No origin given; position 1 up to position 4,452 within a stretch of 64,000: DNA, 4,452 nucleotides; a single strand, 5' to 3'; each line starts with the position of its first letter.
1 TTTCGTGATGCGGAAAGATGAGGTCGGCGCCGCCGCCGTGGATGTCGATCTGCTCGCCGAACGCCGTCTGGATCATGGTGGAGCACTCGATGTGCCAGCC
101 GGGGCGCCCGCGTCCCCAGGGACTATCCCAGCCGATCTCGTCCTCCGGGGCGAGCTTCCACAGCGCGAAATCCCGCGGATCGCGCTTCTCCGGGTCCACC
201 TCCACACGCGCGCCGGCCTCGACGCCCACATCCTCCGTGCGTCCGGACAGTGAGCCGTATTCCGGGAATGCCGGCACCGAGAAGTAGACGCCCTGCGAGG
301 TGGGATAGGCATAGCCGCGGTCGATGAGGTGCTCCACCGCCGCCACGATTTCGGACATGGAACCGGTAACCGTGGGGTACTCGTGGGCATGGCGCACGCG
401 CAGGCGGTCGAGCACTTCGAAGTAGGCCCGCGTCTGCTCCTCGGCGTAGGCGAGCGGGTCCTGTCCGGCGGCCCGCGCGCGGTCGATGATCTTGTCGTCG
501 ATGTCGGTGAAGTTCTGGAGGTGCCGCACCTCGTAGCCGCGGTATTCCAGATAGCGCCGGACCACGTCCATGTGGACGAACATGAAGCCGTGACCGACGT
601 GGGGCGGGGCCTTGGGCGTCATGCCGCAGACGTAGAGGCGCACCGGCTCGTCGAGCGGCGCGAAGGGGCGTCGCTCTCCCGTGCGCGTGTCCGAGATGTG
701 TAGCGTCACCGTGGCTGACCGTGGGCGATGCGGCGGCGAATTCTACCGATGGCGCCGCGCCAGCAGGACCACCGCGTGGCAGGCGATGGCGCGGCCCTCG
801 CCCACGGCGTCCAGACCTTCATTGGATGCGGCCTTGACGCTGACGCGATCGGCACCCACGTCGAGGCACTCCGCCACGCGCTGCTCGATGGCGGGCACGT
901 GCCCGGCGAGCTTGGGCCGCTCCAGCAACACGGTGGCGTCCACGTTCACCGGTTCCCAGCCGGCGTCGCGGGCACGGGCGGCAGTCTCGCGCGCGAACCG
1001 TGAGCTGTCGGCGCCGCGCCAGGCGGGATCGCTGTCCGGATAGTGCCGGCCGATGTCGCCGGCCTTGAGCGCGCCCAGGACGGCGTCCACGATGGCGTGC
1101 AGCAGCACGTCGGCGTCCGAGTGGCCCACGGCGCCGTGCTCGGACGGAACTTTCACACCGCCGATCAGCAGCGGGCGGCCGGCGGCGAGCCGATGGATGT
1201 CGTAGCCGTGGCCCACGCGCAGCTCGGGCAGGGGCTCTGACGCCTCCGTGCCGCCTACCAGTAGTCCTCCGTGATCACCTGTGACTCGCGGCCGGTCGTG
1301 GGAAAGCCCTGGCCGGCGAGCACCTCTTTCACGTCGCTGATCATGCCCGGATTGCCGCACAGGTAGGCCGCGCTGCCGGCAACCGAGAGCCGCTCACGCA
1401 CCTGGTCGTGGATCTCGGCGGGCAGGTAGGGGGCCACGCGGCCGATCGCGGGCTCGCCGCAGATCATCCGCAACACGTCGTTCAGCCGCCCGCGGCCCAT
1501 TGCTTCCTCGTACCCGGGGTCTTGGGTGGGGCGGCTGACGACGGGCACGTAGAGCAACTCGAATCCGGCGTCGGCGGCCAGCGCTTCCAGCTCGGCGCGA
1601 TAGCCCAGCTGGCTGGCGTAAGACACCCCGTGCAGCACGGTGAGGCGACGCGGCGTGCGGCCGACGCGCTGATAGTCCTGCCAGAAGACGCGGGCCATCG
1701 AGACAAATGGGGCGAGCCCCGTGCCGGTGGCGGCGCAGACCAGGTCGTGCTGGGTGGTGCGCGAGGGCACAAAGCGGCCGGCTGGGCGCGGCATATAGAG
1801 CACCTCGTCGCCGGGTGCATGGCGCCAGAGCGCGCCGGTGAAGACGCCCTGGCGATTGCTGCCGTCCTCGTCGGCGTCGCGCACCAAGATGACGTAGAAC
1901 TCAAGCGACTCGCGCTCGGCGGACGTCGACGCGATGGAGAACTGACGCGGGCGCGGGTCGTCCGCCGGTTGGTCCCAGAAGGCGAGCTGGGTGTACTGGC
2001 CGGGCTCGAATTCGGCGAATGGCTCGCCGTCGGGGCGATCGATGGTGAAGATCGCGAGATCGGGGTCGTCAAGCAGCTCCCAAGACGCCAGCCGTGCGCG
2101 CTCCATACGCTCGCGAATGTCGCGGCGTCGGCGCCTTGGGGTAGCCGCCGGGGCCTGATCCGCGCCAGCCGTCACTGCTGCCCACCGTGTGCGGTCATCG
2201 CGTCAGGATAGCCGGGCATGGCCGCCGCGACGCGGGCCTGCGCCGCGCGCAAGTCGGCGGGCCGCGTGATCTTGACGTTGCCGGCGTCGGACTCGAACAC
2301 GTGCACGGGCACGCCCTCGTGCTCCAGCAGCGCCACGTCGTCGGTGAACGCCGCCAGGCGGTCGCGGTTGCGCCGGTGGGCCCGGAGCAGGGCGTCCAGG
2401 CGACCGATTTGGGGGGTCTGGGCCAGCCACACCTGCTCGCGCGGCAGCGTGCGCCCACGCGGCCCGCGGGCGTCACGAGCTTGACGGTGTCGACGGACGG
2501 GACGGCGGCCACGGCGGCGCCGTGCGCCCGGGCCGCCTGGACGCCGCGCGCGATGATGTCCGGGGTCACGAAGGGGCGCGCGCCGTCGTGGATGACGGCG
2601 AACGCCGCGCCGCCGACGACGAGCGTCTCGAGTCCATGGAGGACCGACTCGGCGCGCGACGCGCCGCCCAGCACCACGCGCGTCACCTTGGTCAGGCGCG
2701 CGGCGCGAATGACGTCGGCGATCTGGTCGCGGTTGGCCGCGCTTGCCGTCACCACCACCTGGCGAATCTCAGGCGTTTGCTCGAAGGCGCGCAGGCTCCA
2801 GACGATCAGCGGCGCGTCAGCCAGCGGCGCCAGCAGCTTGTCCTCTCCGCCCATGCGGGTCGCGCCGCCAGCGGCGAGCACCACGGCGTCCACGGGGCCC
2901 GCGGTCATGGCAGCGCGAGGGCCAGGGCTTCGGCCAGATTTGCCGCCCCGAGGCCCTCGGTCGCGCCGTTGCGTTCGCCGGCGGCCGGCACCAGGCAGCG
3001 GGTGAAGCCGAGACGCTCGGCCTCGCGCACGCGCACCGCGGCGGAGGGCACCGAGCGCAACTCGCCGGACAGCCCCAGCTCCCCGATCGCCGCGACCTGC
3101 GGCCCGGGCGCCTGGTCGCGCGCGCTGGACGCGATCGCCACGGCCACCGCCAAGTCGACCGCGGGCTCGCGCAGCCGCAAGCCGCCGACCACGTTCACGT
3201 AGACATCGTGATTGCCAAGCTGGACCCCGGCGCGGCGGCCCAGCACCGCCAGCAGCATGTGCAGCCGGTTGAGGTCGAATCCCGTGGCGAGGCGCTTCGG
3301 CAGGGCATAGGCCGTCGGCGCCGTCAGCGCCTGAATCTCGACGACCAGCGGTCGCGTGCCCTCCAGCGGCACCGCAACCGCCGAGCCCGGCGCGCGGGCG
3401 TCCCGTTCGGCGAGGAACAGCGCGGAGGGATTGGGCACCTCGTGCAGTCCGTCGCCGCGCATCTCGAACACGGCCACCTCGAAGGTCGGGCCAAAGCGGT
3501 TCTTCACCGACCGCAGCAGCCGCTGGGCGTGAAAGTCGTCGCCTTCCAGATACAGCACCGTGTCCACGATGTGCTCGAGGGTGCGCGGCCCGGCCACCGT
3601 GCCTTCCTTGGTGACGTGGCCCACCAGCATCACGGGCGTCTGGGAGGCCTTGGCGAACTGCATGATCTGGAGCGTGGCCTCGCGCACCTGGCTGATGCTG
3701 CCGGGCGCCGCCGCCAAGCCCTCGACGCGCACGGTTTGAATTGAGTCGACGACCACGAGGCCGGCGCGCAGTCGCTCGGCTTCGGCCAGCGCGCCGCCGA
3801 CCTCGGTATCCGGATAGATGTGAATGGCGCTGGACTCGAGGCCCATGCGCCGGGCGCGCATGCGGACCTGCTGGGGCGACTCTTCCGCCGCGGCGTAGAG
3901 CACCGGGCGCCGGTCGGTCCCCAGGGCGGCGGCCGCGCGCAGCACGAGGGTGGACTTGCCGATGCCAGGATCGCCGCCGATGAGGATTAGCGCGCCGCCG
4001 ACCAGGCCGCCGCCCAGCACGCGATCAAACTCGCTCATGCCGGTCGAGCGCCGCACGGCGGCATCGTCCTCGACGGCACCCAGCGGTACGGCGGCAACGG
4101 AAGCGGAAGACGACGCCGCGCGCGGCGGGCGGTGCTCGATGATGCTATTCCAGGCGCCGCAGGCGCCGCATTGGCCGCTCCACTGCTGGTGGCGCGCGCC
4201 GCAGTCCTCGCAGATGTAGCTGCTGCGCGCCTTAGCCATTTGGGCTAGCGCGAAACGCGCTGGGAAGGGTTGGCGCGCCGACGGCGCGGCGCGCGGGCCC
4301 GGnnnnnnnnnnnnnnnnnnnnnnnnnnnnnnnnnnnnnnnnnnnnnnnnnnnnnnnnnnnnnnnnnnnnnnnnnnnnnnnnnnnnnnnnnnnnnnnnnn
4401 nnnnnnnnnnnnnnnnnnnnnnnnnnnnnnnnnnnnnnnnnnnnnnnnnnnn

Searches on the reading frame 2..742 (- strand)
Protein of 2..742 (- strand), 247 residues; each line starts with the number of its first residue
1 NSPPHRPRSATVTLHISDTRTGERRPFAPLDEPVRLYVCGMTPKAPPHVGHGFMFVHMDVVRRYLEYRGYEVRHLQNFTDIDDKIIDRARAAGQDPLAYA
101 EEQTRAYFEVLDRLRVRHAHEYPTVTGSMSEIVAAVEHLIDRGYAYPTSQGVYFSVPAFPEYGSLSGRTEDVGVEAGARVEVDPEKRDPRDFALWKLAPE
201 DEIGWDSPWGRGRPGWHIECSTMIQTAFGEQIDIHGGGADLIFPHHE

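Call 45: search_protein_families(library=pfam, proteins=[window:2-742:-], max_evalue=0.00001)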
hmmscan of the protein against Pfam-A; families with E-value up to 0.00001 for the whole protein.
window:2-742:- (247 aa): 2 families
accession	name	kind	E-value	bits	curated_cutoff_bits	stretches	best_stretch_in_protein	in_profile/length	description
PF01406.26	tRNA-synt_1e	-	7e-81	272.3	27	1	33-247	9-223/301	tRNA synthetases class I (C) catalytic domain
PF09334.17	tRNA-synt_1g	-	2.8e-06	26.8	20.1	1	44-155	11-123/391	tRNA synthetases class I (M)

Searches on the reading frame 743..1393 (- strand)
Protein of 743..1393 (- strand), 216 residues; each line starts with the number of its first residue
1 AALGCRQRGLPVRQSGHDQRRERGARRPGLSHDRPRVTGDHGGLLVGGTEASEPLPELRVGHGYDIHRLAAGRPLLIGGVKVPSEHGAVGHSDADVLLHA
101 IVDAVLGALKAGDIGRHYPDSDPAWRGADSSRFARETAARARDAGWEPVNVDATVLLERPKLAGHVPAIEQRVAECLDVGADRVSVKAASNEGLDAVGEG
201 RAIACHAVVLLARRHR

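Call 43: search_protein_families(library=pfam, proteins=[window:743-1393:-], max_evalue=0.00001)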
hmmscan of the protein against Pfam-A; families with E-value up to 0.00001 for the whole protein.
window:743-1393:- (216 aa): 1 family
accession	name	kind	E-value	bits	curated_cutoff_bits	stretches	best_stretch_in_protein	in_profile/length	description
PF02542.21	YgbB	-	6.7e-60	202.4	26.7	1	58-211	1-154/155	YgbB family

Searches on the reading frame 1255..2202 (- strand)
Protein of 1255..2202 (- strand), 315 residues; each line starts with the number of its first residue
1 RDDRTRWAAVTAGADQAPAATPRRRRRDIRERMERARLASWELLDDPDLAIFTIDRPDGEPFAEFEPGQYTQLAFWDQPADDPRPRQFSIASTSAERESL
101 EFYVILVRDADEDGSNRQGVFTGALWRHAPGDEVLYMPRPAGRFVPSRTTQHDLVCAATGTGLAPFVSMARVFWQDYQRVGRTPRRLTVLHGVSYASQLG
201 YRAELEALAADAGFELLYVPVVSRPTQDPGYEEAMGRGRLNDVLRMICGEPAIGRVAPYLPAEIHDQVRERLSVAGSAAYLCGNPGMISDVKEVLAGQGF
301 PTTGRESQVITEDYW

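Call 43: search_protein_families(library=pfam, proteins=[window:1255-2202:-], max_evalue=0.00001)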
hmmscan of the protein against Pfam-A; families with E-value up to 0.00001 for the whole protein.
window:1255-2202:- (315 aa): 1 family
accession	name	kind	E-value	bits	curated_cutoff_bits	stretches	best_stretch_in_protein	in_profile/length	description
PF00175.26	NAD_binding_1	-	5.6e-13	49.9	22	1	158-292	3-108/109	Oxidoreductase NAD-binding domain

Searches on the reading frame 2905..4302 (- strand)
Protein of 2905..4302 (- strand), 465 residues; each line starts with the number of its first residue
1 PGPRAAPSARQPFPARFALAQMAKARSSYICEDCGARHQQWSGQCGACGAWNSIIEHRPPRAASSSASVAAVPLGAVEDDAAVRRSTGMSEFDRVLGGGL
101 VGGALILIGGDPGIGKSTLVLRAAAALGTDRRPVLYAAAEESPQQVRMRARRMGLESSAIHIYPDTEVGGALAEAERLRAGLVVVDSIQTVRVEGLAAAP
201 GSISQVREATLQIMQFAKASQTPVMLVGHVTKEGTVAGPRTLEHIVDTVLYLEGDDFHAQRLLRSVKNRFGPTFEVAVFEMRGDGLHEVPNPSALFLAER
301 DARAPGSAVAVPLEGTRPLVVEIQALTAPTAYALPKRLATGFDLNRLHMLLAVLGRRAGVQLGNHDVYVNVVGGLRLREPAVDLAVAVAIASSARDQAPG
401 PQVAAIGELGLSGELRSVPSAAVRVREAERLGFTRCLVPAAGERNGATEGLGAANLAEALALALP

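Call 43: search_protein_families(library=pfam, proteins=[window:2905-4302:-], max_evalue=0.00001)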
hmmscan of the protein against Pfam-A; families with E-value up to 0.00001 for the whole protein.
window:2905-4302:- (465 aa): 6 families
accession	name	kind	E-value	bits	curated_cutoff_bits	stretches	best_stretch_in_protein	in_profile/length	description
PF06745.19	ATPase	-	1.3e-13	51.4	26.6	1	86-157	2-74/231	KaiC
PF13481.12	AAA_25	-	3.1e-11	43.7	27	1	95-234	25-194/195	AAA domain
PF18073.7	Zn_ribbon_LapB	-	2.1e-09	37.3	25.7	1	29-56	1-28/28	Rubredoxin metal binding domain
PF13541.12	ChlI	-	6.1e-09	36.3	27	1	358-440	36-119/121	Subunit ChlI of Mg-chelatase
PF03796.21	DnaB_C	-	4.8e-08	33.1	27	1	86-150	3-67/255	DnaB-like helicase C terminal domain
PF13191.12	AAA_16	-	9.3e-06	26.7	32.6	0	94-227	18-137/167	AAA ATPase domain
